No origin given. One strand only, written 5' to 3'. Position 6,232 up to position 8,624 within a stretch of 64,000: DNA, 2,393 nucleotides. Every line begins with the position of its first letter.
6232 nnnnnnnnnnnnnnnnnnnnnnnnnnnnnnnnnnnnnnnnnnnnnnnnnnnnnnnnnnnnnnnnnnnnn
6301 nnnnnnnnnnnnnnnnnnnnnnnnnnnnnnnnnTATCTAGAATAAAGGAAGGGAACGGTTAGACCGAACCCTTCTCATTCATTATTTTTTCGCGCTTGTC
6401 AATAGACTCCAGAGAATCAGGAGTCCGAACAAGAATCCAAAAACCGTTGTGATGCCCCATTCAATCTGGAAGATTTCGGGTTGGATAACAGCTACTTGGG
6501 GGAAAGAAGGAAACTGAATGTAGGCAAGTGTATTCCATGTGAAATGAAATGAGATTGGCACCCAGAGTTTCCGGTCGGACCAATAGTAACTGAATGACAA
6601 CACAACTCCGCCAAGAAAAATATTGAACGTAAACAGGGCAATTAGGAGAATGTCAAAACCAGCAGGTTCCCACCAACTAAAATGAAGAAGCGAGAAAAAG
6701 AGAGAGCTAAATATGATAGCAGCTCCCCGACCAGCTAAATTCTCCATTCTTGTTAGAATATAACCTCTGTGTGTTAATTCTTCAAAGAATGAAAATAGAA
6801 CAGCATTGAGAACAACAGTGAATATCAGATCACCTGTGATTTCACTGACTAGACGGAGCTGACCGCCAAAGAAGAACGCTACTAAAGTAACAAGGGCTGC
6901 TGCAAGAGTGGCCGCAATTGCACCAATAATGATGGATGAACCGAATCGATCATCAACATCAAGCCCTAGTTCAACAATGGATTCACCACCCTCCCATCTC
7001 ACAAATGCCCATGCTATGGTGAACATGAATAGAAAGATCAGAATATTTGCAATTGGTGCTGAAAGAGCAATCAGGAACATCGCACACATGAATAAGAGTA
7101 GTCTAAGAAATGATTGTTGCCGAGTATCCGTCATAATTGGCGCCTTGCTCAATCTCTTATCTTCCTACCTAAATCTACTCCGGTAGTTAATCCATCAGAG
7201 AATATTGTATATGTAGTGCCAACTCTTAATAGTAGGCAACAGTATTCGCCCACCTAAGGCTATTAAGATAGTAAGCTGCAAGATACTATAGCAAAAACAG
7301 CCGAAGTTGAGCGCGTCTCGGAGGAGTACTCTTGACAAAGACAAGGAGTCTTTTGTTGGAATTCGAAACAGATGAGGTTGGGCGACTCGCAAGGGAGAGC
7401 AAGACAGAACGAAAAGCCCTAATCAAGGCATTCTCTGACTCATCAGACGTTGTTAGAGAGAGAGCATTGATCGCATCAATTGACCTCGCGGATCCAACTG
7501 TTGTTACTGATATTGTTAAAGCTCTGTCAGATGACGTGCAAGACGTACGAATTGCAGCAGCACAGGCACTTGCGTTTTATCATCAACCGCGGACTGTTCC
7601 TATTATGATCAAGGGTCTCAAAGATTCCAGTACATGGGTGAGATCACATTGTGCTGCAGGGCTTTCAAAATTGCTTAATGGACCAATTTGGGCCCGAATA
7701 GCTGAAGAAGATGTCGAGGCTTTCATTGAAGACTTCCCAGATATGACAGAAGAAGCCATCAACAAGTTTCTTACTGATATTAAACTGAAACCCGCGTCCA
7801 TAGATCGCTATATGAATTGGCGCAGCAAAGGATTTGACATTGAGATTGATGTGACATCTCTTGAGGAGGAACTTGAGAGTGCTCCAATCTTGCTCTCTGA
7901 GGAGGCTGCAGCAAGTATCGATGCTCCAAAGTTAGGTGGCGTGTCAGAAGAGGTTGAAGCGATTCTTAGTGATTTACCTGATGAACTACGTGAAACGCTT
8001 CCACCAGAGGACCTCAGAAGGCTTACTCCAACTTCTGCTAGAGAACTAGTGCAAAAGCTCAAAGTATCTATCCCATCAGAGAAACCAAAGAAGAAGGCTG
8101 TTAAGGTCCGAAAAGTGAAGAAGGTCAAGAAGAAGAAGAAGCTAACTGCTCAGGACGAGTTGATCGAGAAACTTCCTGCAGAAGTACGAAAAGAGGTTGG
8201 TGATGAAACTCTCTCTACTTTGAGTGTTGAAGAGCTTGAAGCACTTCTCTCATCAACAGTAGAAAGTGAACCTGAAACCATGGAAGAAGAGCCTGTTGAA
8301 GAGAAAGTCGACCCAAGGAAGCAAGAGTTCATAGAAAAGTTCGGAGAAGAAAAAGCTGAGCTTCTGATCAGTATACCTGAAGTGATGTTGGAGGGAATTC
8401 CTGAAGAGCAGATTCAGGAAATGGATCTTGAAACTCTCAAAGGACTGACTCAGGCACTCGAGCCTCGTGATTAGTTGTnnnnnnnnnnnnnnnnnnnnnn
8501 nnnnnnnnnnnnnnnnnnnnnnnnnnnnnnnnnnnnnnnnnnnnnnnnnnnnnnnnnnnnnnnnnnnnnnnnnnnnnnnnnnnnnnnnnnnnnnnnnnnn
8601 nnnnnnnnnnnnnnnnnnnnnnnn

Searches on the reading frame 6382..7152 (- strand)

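Call 26: search_protein_families(library=pfam, proteins=[window:6382-7152:-], max_evalue=0.01)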
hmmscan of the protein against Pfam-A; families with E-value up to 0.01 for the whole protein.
window:6382-7152:- (256 aa): 1 family
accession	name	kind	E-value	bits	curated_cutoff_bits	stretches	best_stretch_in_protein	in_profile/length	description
PF02517.21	Rce1-like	-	7.7e-17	61.8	22.4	1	109-208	4-92/93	Type II CAAX prenyl endopeptidase Rce1-like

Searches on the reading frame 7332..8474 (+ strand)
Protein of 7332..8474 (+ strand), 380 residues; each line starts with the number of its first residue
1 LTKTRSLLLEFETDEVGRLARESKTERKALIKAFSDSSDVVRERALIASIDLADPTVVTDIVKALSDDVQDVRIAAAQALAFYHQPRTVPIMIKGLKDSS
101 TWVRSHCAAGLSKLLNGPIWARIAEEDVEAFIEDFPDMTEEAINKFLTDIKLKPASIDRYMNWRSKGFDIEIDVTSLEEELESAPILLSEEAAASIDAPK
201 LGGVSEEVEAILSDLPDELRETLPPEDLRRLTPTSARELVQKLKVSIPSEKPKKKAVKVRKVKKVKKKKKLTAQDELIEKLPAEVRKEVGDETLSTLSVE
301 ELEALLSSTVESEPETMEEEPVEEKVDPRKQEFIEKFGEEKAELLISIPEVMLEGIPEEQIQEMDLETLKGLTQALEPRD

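Call 7: search_protein_families(library=pfam, proteins=[window:7332-8474:+], max_evalue=1)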
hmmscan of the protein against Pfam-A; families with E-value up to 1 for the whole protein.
window:7332-8474:+ (380 aa): 10 families
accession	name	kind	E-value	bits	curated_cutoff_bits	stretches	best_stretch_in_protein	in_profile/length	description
PF13646.12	HEAT_2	-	4.6e-12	46.5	27.7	1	29-111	3-87/88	HEAT repeats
PF02985.28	HEAT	-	1.9e-09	37.3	23.5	2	61-81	5-25/31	HEAT repeat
PF13513.12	HEAT_EZ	-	0.00059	20.8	27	1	61-81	33-53/55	HEAT-like repeat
PF12717.13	Cnd1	-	0.00093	19.7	26.4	1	91-118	25-52/162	non-SMC mitotic condensation complex subunit 1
PF03130.22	HEAT_PBS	-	0.0056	17.6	20.9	1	72-98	1-27/27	PBS lyase HEAT-like repeat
PF01486.22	K-box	-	0.013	16.1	30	0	278-305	22-48/93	K-box region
PF16844.10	DIMCO_N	-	0.2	12.4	36.7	0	275-318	22-64/91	Dinitrogenase iron-molybdenum cofactor, N-terminal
PF13419.12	HAD_2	-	0.33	11.5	23.8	0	222-281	31-88/178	Haloacid dehalogenase-like hydrolase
PF21581.3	SCD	-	0.34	11.7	27.5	0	96-118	39-61/75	Stromalin conservative domain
PF14287.11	DUF4368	-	0.51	11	25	0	227-259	24-56/67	Domain of unknown function (DUF4368)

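Call 8: search_protein_families(library=ncbifam, proteins=[window:7332-8474:+], max_evalue=1)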
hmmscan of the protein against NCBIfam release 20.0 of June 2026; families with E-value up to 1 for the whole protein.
window:7332-8474:+ (380 aa): 5 families
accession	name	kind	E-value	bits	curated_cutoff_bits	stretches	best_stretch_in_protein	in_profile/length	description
NF010374.0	PRK13800.1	equivalog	8.6e-05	21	1196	1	20-114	771-866/898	fumarate reductase/succinate dehydrogenase flavoprotein subunit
NF007244.0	PRK09687.1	equivalog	0.0059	15.9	275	1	66-111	135-184/285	putative lyase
NF045915.1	PhycobilmeDegNblB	equivalog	0.0064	16.1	300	1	30-114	103-188/214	phycobilisome degradation protein NblB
NF058502.1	phyc_lyase_CpcE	equivalog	0.022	14.3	330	1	28-99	38-116/260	C-phycocyanin alpha-cysteine-84 phycocyanobilin lyase subunit CpcE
NF033562.2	BH0509_fam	subfamily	0.38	10.7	30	0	287-310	17-40/43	BH0509 family protein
